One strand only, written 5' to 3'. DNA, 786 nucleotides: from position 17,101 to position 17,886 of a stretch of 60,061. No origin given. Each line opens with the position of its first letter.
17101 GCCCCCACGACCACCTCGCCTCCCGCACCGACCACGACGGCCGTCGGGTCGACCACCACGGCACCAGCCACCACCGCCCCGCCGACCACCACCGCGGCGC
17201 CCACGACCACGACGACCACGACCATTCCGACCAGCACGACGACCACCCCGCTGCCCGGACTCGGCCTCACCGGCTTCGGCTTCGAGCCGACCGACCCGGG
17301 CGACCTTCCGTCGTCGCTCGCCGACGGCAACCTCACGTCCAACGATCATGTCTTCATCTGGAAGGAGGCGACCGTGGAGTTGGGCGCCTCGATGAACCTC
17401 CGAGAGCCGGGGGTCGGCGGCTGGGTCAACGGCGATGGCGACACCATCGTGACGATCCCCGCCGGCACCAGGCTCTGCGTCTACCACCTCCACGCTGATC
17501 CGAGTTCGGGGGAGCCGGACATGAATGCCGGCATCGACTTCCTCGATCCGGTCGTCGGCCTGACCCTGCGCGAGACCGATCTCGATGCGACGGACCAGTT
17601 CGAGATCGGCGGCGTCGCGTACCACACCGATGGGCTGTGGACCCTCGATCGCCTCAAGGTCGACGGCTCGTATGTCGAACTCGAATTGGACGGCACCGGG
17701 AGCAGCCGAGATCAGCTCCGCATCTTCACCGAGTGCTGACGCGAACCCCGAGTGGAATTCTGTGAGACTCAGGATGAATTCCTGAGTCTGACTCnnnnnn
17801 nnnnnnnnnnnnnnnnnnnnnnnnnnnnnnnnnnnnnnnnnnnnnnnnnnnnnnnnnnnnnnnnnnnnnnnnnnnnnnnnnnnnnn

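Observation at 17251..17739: Unassigned ~155-aa C-terminal domain ending in a conserved terminal Cys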

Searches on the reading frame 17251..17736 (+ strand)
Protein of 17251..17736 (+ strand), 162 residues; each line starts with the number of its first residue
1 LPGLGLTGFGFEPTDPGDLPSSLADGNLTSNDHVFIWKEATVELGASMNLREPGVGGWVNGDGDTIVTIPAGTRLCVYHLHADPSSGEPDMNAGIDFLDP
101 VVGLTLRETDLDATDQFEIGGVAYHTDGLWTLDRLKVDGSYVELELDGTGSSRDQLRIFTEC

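Call 6: search_protein_families(library=ncbifam, proteins=[window:17251-17736:+], max_evalue=10)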
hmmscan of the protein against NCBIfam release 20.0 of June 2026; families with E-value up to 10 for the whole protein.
window:17251-17736:+ (162 aa): 0 families

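Call 7: search_protein_families(library=pfam, proteins=[window:17251-17736:+], max_evalue=10)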
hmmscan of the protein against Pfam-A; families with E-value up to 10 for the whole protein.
window:17251-17736:+ (162 aa): 0 families

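Call 8: find_homologous_proteins(query=A1, max_evalue=0.001)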
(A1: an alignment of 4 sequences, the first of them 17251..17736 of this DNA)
Query A1 (4 sequences) (162 aa, profile of the alignment): 1 proteins with E <= 0.001 among 4223 candidates.
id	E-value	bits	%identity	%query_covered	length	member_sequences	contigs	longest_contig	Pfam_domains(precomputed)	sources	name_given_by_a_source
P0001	7.3e-58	213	65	98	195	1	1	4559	-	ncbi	ncbi:MAG: hypothetical protein AAGC53_22460, partial [Actinomycetota bacterium]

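Call 17: find_encoding_contigs(protein=P0001, flank=10000)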
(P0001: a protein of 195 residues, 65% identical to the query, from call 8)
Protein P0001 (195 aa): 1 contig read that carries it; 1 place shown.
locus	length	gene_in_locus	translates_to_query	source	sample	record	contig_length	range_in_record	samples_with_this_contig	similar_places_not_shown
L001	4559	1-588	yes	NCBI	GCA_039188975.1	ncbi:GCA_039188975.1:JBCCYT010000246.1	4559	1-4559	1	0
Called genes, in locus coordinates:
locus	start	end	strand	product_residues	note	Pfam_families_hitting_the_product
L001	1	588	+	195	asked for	?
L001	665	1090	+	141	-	PF01475:FUR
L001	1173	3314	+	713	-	PF00141:peroxidase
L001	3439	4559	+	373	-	PF13487:HD_5, PF01966:HD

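Call 18: search_protein_representatives(alignment_id=A2)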
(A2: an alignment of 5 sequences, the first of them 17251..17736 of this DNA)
Query: 5 sequences, 161 profile positions. Proteins with E-value up to 0.001 (for the whole library): 503; up to 1e-10: 71; up to 1e-30: 9. The best 150 are listed.
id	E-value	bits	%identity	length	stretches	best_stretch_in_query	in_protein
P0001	8.5e-73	259.8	-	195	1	1-161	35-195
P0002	2.8e-63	228.8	-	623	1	4-161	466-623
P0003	1.3e-54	200.7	-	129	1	33-161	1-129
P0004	2.4e-52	193.3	-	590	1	4-161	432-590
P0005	1.6e-51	190.6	-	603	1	3-161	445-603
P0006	1.2e-46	174.7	-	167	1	7-161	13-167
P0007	2.1e-36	141.5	-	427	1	4-161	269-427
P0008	2.3e-36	141.4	-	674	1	3-161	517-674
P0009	6.4e-35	136.6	-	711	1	2-161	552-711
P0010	2.4e-30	121.8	-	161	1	3-161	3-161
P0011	1.4e-29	119.3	-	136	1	29-161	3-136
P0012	6.2e-28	113.9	-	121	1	42-161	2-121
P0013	9.7e-27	110.1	-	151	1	12-161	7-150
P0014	1.1e-26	109.9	-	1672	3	15-104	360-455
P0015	2.3e-26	108.8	-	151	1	16-161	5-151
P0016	2.4e-26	108.8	-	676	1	2-161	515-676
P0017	1.1e-25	106.6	-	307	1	4-161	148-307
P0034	4.2e-17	78.7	-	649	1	11-161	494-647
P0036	1.3e-16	77.2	-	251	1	28-161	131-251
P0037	1.5e-16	77.0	-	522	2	29-158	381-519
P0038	1.7e-16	76.7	-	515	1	41-161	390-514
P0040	8.9e-16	74.4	-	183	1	19-161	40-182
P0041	1.1e-15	74.1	-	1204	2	5-159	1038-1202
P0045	8.6e-15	71.2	-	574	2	20-161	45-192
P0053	5.3e-13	65.4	-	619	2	18-159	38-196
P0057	1.9e-12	63.6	-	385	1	23-161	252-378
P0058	2.2e-12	63.4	-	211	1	4-159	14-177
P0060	2.8e-12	63.1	-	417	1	23-161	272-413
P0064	1.7e-11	60.5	-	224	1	13-159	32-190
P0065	2.2e-11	60.2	-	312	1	24-161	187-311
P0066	2.6e-11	59.9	-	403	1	17-161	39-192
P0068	7.7e-11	58.4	-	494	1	2-161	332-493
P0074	1.7e-10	57.2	-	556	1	7-159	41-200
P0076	2.5e-10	56.7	-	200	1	19-161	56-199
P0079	4.0e-10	56.1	-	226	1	16-160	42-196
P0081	5.2e-10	55.7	-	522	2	19-159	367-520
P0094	2.3e-09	53.6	-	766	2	64-161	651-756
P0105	1.1e-08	51.3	-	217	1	12-159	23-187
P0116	3.6e-08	49.7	-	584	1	6-159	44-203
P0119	4.5e-08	49.4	-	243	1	25-161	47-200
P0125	6.0e-08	49.0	-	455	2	66-161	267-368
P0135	9.7e-08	48.3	-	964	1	19-161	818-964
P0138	1.1e-07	48.1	-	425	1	19-161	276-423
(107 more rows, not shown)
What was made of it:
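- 503 representatives at E<=1e-3 in an exhaustive HMM search (call 18).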

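Call 20: predict_structure(alignment_id=A2)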
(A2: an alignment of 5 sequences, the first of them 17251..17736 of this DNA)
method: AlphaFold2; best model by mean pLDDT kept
length: 162 residues; sequences in the alignment: 5
mean_pLDDT: 87.0   pTM: 0.86
mean pLDDT of the five models: 87.0, 86.8, 85.7, 84.2, 82.6
residues with pLDDT >= 90: 97; 70-90: 48; 50-70: 15; < 50: 2
segments of 3 or more residues with pLDDT < 50: none
pLDDT, mean of each block of 10 residues (from residue 1): 74 93 86 93 94 78 81 96 80 93 90 91 86 88 82 87 89
secondary structure, 60 per line:
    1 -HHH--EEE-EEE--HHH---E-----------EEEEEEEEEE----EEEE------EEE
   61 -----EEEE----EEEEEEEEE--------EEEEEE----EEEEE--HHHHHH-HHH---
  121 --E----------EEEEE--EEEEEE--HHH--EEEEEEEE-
elements in order: E7-9 E11-13 E34-43 E48-51 E58-60 E66-69 E74-82 E91-96 E101-105 H108-113 E134-138 E141-146 E154-161

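Call 24: search_protein_families(library=pfam, proteins=[P0058, P0064, P0079, P0105, P0053, P0074, P0037, P0081, P0041, P0116], max_evalue=0.1)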
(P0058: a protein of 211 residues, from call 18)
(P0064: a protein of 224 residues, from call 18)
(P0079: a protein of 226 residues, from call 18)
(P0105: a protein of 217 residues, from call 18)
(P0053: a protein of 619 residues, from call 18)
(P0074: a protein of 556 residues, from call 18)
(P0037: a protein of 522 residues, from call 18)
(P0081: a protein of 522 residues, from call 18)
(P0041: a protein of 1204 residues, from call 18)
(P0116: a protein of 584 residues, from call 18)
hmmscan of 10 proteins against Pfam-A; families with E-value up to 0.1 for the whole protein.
P0058 (211 aa): 1 family
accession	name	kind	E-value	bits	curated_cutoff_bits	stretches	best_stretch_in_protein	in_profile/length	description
PF07589.16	PEP-CTERM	-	0.00015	22.1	20.7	1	183-207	1-23/24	PEP-CTERM motif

P0064 (224 aa): 1 family
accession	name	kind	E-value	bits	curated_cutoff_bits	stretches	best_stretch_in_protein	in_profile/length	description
PF07589.16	PEP-CTERM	-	9e-06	26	20.7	1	193-218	1-24/24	PEP-CTERM motif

P0079 (226 aa): 1 family
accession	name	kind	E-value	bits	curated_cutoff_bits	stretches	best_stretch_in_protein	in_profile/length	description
PF07589.16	PEP-CTERM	-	6.6e-07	29.6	20.7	1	202-224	2-23/24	PEP-CTERM motif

P0105 (217 aa): 2 families
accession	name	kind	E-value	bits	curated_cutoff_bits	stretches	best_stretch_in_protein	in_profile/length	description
PF07589.16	PEP-CTERM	-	0.01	16.4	20.7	1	190-211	3-24/24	PEP-CTERM motif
PF18205.6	VPDSG-CTERM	-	0.09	13.1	25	0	197-212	11-26/26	VPDSG-CTERM motif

P0053 (619 aa): 1 family
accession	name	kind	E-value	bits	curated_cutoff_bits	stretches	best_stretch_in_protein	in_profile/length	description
PF02494.22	HYR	-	8.4e-17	61.7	21.7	1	383-458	2-81/81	HYR domain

P0074 (556 aa): 0 families

P0037 (522 aa): 1 family
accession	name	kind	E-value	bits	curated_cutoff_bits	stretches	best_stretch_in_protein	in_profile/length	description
PF18998.6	Flg_new_2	-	2.5e-06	27.8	23.6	1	134-185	16-70/73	Divergent InlB B-repeat domain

P0081 (522 aa): 1 family
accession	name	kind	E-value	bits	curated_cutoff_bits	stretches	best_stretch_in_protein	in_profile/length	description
PF18998.6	Flg_new_2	-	5.8e-08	33.1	23.6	1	135-183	18-70/73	Divergent InlB B-repeat domain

P0041 (1204 aa): 3 families
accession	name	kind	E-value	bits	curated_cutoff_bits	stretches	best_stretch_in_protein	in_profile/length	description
PF07974.19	EGF_2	-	4.1e-06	27.5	22.1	2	782-816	1-32/32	EGF-like domain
PF23106.1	EGF_Teneurin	-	8.5e-06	26.2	24.3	3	788-817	4-28/30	Teneurin-like EGF domain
PF00008.33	EGF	-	0.011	16.4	21.5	1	826-852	4-30/32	EGF-like domain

P0116 (584 aa): 2 families
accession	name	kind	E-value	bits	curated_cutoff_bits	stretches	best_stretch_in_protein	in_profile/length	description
PF02412.23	TSP_3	-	2.4e-05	24.4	25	1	414-434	4-24/36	Thrombospondin type 3 repeat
PF18884.5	TSP3_bac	-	0.00076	19.7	25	1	425-444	1-19/22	Bacterial TSP3 repeat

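Call 25: search_protein_families(library=ncbifam, proteins=[P0058, P0064, P0079, P0105, P0053, P0074, P0037, P0081, P0041, P0116], max_evalue=0.1)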
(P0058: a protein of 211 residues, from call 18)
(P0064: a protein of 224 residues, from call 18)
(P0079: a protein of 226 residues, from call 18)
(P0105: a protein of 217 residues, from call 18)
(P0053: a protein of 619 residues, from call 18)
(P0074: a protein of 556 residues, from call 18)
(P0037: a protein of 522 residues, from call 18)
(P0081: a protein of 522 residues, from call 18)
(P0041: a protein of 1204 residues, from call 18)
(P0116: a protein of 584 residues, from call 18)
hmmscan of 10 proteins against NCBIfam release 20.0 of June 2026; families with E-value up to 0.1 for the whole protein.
P0058 (211 aa): 12 families
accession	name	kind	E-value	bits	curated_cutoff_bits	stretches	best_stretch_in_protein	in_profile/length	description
NF033554.9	floc_PepA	equivalog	1.4e-07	31.6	80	1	63-208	139-261/261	flocculation-associated PEP-CTERM protein PepA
NF038129.1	PEP_NF038129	equivalog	2.6e-06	27.4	65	1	53-207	59-194/194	NF038129 family PEP-CTERM protein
TIGR02595.1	PEP_CTERM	domain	8.4e-05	23.1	16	1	184-208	1-22/24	PEP-CTERM sorting domain-containing protein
NF041538.1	PEP_EDSA_1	subfamily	0.0001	22.1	100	1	10-207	128-307/307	EDSAP-1 family PEP-CTERM protein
NF038125.1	PEP_CTERM_THxN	subfamily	0.00056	19.6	85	1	176-206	216-245/246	THxN family PEP-CTERM protein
NF041927.1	Xrt_dep_XDP1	equivalog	0.0039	17.2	125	1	171-207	212-242/242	exosortase-dependent surface protein XDP1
NF038120.1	PEP_CTERM_QFxxD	subfamily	0.019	14.9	80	1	181-201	190-210/215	NF038120 family PEP-CTERM protein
NF038121.1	PEP_CTERM_LEVG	equivalog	0.019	14.2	100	1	165-209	218-254/258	LEVG family PEP-CTERM protein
NF033947.0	PEP-cistern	hypoth_equivalog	0.035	13.8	60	1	165-202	159-191/195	cistern family PEP-CTERM protein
NF038118.1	PEP_CTERM_CCXG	equivalog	0.037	13.7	90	1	181-206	173-198/199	CCXG family PEP-CTERM protein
TIGR04174.1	IPTL_CTERM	subfamily_domain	0.072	13.4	20.5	0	187-208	6-27/27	IPTL-CTERM sorting domain-containing protein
NF038124.1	PEP_CTERM_TLD_A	exception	0.097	12.2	100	0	182-208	209-235/235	PEP_CTERM-anchored TLD domain-containing protein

P0064 (224 aa): 11 families
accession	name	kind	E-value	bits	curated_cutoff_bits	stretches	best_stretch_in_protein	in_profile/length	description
NF038126.1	PEP_CTERM_FxDxF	subfamily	2.8e-05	24.4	50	1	104-217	54-165/165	FxDxF family PEP-CTERM protein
NF038129.1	PEP_NF038129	equivalog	7.8e-05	22.6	65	1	183-216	160-193/194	NF038129 family PEP-CTERM protein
NF041538.1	PEP_EDSA_1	subfamily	0.0003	20.5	100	1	31-215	139-305/307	EDSAP-1 family PEP-CTERM protein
NF038124.1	PEP_CTERM_TLD_A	exception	0.00057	19.5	100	1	183-217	200-234/235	PEP_CTERM-anchored TLD domain-containing protein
NF038119.1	PEP_CTERM_MHFG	equivalog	0.0033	17.8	100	1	182-217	224-259/260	MHFG family PEP-CTERM protein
NF038125.1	PEP_CTERM_THxN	subfamily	0.0033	17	85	1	186-216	215-245/246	THxN family PEP-CTERM protein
NF038120.1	PEP_CTERM_QFxxD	subfamily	0.0063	16.4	80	1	190-217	189-214/215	NF038120 family PEP-CTERM protein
TIGR02595.1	PEP_CTERM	domain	0.0092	16.8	16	1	194-215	1-22/24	PEP-CTERM sorting domain-containing protein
NF038118.1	PEP_CTERM_CCXG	equivalog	0.011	15.4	90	1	190-217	172-199/199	CCXG family PEP-CTERM protein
NF033554.9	floc_PepA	equivalog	0.019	14.8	80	1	186-218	230-261/261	flocculation-associated PEP-CTERM protein PepA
NF033947.0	PEP-cistern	hypoth_equivalog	0.064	13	60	0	189-215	168-194/195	cistern family PEP-CTERM protein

P0079 (226 aa): 13 families
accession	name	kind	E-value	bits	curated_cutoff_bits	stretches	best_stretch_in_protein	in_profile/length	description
NF038129.1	PEP_NF038129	equivalog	1.5e-08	34.7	65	1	163-225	133-194/194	NF038129 family PEP-CTERM protein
TIGR02595.1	PEP_CTERM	domain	1.7e-07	31.5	16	1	202-225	1-23/24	PEP-CTERM sorting domain-containing protein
NF038125.1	PEP_CTERM_THxN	subfamily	3.4e-07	30.1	85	1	146-225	164-246/246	THxN family PEP-CTERM protein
NF033554.9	floc_PepA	equivalog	4.7e-07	29.9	80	1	62-225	117-260/261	flocculation-associated PEP-CTERM protein PepA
NF038124.1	PEP_CTERM_TLD_A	exception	8.9e-06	25.4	100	1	108-225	137-234/235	PEP_CTERM-anchored TLD domain-containing protein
NF038120.1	PEP_CTERM_QFxxD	subfamily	3.3e-05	23.9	80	1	187-224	184-215/215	NF038120 family PEP-CTERM protein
NF041538.1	PEP_EDSA_1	subfamily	3.5e-05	23.6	100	1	113-225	199-307/307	EDSAP-1 family PEP-CTERM protein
NF038126.1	PEP_CTERM_FxDxF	subfamily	9.3e-05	22.7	50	1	112-225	62-165/165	FxDxF family PEP-CTERM protein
NF038118.1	PEP_CTERM_CCXG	equivalog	0.00027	20.7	90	1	201-225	175-199/199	CCXG family PEP-CTERM protein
NF041927.1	Xrt_dep_XDP1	equivalog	0.00028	21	125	1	196-225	213-242/242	exosortase-dependent surface protein XDP1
NF038119.1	PEP_CTERM_MHFG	equivalog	0.003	17.9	100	1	196-225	230-259/260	MHFG family PEP-CTERM protein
TIGR03370.1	VPLPA-CTERM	domain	0.003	17.5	25.35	1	209-225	8-24/25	VPLPA-CTERM sorting domain-containing protein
NF033947.0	PEP-cistern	hypoth_equivalog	0.0046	16.7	60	1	193-224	164-195/195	cistern family PEP-CTERM protein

P0105 (217 aa): 7 families
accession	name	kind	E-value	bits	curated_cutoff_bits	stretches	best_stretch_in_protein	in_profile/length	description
NF033554.9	floc_PepA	equivalog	2.9e-06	27.3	80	1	96-211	160-259/261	flocculation-associated PEP-CTERM protein PepA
TIGR03370.1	VPLPA-CTERM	domain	6.5e-05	22.8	25.35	1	189-211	1-23/25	VPLPA-CTERM sorting domain-containing protein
NF038125.1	PEP_CTERM_THxN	subfamily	0.00029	20.5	85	1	186-211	222-245/246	THxN family PEP-CTERM protein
NF041538.1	PEP_EDSA_1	subfamily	0.0029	17.3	100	1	185-211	280-306/307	EDSAP-1 family PEP-CTERM protein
NF038129.1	PEP_NF038129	equivalog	0.013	15.4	65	1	160-211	142-193/194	NF038129 family PEP-CTERM protein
NF038120.1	PEP_CTERM_QFxxD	subfamily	0.026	14.4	80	1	176-211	181-215/215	NF038120 family PEP-CTERM protein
NF041927.1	Xrt_dep_XDP1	equivalog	0.027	14.5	125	1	187-211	217-241/242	exosortase-dependent surface protein XDP1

P0053 (619 aa): 0 families

P0074 (556 aa): 0 families

P0037 (522 aa): 0 families

P0081 (522 aa): 1 family
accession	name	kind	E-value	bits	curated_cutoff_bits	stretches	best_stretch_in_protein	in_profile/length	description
TIGR02543.1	List_Bact_rpt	repeat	0.031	14.6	20.95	1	149-175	3-29/44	TIGR02543 family repeat protein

P0041 (1204 aa): 1 family
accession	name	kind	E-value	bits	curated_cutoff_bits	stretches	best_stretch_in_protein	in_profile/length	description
NF045500.1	Omp28_seleno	equivalog_domain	6.1e-08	32.4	200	1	177-219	267-309/377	Omp28-related selenoprotein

P0116 (584 aa): 3 families
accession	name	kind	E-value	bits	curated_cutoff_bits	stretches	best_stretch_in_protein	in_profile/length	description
NF047638.1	throspo3_MtsC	equivalog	1e-09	37.8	350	1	388-435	194-241/428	cell-cell cohesion MYXO-CTERM protein MtsC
NF045500.1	Omp28_seleno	equivalog_domain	0.00028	20.4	200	1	386-424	271-309/377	Omp28-related selenoprotein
NF053612.1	anchor_PA1041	equivalog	0.03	14.3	250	1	354-415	42-103/236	PA1041 family peptidoglycan-binding anchor lipoprotein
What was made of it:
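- On PEP-CTERM / exosortase substrates: Only distant relatives carry PF07589/TIGR02595 tails (calls 24, 25).
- Closest known: Small PEP-CTERM surface proteins. Different: All NCBIfam scores are far below the curated cut-offs (22-35 bits against 50-100), and much of the match covers the PEP-CTERM tag itself (call 25).
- Distant relatives are PEP-CTERM proteins, a class linked to exopolysaccharide-producing bacteria (calls 24, 25; the link to exopolysaccharide is from general knowledge).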

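Call 26: fold_search(model_id=the predicted structure, library=pdb)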
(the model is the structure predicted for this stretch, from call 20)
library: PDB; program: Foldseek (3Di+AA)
matches with E <= 10: 236; with E <= 0.001: 0
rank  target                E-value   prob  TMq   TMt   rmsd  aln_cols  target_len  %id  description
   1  9cb9_B                2.2e-01  0.03  0.12  0.13  17.7       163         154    6  Bacteriophage PhiTE extended tail (released 2025-04-16)
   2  6j0b_a                3.1e-01  0.03  0.15  0.16  17.2       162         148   10  Cryo-EM Structure of an Extracellular Contractile Injection System, PVC sheath-tube complex in extended state (released 2019-04-10)
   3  3v10_B                3.9e-01  0.04  0.17  0.10  19.9       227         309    6  Crystal structure of the collagen binding domain of Erysipelothrix rhusiopathiae surface protein RspB (released 2012-10-24)
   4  2zzj                  5.3e-01  0.01  0.12  0.09  18.0       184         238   12  Crystal structure of endo-beta-1,4-glucuronan lyase from fungus Trichoderma reesei (released 2009-05-05)
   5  4d0v_D                5.6e-01  0.03  0.14  0.15  12.5       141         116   10  Crystal structure of the fiber head domain of the Atadenovirus snake adenovirus 1, native, I213 crystal form (released 2014-12-17)
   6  9cc7_G                5.9e-01  0.02  0.12  0.13  17.1       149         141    7  Bacteriophage PhiTE extended connector complex (released 2025-04-16)
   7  6svl_J                7.0e-01  0.07  0.24  0.29  15.9       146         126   12  human Myeloid-derived growth factor (MYDGF) in complex with neutralizing Fab (released 2019-11-27)
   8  9mt4_O                7.0e-01  0.02  0.14  0.16  17.2       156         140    7  Connector structure of phage JohannRWettstein (Bas63) (released 2025-11-19)
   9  7ml9                  7.0e-01  0.02  0.14  0.08  23.8       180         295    9  The Mpp75Aa1.1 beta-pore-forming protein from Brevibacillus laterosporus (released 2021-05-05)
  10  6svl_N                7.4e-01  0.10  0.28  0.34  15.0       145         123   10  human Myeloid-derived growth factor (MYDGF) in complex with neutralizing Fab (released 2019-11-27)
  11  1y3t_A                7.4e-01  0.04  0.20  0.11  17.0       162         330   13  Crystal structure of YxaG, a dioxygenase from Bacillus subtilis (released 2005-01-18)
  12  9cuy_I                7.9e-01  0.02  0.12  0.13  17.0       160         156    7  Bacteriophage PhiTE extended baseplate (released 2025-04-16)
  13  9cc7_H                7.9e-01  0.01  0.11  0.12  16.7       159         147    6  Bacteriophage PhiTE extended connector complex (released 2025-04-16)
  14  9qgn_1A               7.9e-01  0.01  0.12  0.13  18.5       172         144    8  Cryo-EM structure of the PlPVC1 cap, 6-fold symmetrized (C6), in extended state (released 2025-10-29)
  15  8q28_A                8.4e-01  0.02  0.15  0.11  16.1       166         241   10  Se-Met labelled TtX122A - A domain of unknown function from the Teredinibacter turnerae protein TERTU_3803 (released 2024-03-13)
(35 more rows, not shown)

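Call 29: search_protein_families(library=pfam, proteins=[P0017, P0036, P0060, P0065, P0135, P0138, P0045, P0066, P0034, P0008], max_evalue=0.01)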
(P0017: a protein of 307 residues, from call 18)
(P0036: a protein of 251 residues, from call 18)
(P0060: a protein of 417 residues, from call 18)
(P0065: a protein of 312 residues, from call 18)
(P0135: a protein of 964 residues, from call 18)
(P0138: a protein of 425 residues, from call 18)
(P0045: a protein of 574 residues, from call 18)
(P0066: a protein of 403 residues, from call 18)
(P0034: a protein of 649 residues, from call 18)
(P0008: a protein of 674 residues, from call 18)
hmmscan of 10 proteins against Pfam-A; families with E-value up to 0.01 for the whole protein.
P0017 (307 aa): 1 family
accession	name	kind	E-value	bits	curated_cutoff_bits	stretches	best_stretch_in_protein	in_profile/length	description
PF11982.13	DUF3483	-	0.0017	18.6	31.5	1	14-60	44-89/215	Domain of unknown function (DUF3483)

P0036 (251 aa): 0 families

P0060 (417 aa): 1 family
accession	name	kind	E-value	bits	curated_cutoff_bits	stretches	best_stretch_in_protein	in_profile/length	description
PF07811.17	TadE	-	3.8e-09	37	22.9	1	17-57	1-41/43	TadE-like protein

P0065 (312 aa): 1 family
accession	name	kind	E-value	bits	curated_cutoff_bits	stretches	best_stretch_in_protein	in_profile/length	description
PF07963.17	N_methyl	-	4.1e-07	29.7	21.2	1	15-38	2-25/27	Prokaryotic N-terminal methylation motif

P0135 (964 aa): 1 family
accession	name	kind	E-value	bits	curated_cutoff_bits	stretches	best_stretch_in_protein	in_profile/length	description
PF12891.13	Glyco_hydro_44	-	6.5e-43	147.7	25.1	1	264-498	3-222/223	Glycoside hydrolase family 44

P0138 (425 aa): 0 families

P0045 (574 aa): 0 families

P0066 (403 aa): 0 families

P0034 (649 aa): 2 families
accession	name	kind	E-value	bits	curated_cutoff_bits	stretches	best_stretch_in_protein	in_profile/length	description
PF13487.12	HD_5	-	9.7e-36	123.5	27.2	1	84-242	10-170/170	HD domain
PF01966.28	HD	-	9.3e-17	61.8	22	1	90-209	3-114/116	HD domain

P0008 (674 aa): 2 families
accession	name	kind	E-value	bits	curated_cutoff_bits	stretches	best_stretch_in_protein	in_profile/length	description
PF13487.12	HD_5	-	8.4e-35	120.4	27.2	1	147-304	11-170/170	HD domain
PF01966.28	HD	-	4.4e-17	62.9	22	1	152-271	3-114/116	HD domain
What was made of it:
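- Closest known: Family 2 carbohydrate-binding modules. Same: One CTD relative sits at the C-terminus of a GH44 enzyme (call 29).
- Closest known: Extracytoplasmic domains of single-pass anti-sigma factors of ECF sigma factors. Different: The anti-sigma function of P0017 is inferred from gene position only, with no Pfam anti-sigma hit (call 29).
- The same domain occurs on non-signalling proteins such as pilins, GH44 and PEP-CTERM surface proteins (calls 24, 29).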

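Call 33: search_solved_structures(query=A3, max_evalue=10, show_alignments=2)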
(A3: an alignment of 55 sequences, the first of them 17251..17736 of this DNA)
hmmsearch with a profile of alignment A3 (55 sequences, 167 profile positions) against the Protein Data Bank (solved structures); distinct sequences matched with E-value up to 10: 5.
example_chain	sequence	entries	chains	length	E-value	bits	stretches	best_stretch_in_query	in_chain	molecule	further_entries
1gy1_A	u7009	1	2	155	1.1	12.2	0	65-92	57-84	RUSTICYANIN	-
1e30_A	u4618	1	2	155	1.2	12.2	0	65-93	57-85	RUSTICYANIN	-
1cur_A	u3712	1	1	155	1.4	12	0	65-93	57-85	CU(I) RUSTICYANIN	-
1gy2_A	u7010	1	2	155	1.4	11.9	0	65-93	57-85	RUSTICYANIN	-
2cal_A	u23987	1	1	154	1.4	11.9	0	65-93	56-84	RUSTICYANIN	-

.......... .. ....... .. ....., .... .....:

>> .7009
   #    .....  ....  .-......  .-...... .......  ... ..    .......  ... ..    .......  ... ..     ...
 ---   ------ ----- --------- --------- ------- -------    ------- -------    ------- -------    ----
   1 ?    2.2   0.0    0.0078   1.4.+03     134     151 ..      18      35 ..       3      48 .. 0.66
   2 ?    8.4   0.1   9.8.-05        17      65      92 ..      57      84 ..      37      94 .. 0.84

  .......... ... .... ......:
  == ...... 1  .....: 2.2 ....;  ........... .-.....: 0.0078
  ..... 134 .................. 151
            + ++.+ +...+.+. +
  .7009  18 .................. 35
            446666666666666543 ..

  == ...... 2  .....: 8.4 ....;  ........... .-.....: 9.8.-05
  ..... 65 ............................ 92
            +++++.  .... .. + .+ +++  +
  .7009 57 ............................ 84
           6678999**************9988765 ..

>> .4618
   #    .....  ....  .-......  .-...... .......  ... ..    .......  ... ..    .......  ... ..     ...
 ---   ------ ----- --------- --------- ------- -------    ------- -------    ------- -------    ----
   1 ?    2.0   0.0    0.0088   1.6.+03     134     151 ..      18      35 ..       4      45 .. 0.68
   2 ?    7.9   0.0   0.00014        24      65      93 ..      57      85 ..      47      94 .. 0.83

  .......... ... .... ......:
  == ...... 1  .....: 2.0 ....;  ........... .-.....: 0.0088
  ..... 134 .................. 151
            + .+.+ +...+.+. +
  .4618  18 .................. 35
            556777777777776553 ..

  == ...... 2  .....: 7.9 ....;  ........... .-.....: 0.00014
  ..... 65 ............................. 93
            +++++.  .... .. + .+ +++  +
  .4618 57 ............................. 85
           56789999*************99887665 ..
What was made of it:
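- On Cupredoxins (rusticyanin-like): Rusticyanin E 1.1-1.4 over 28 residues only (call 33).
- The best, non-significant PDB sequence hit is rusticyanin over the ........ strand (E about 1; call 33).
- Tried and rejected: A 55-sequence profile found only rusticyanin at E about 1 (call 33).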
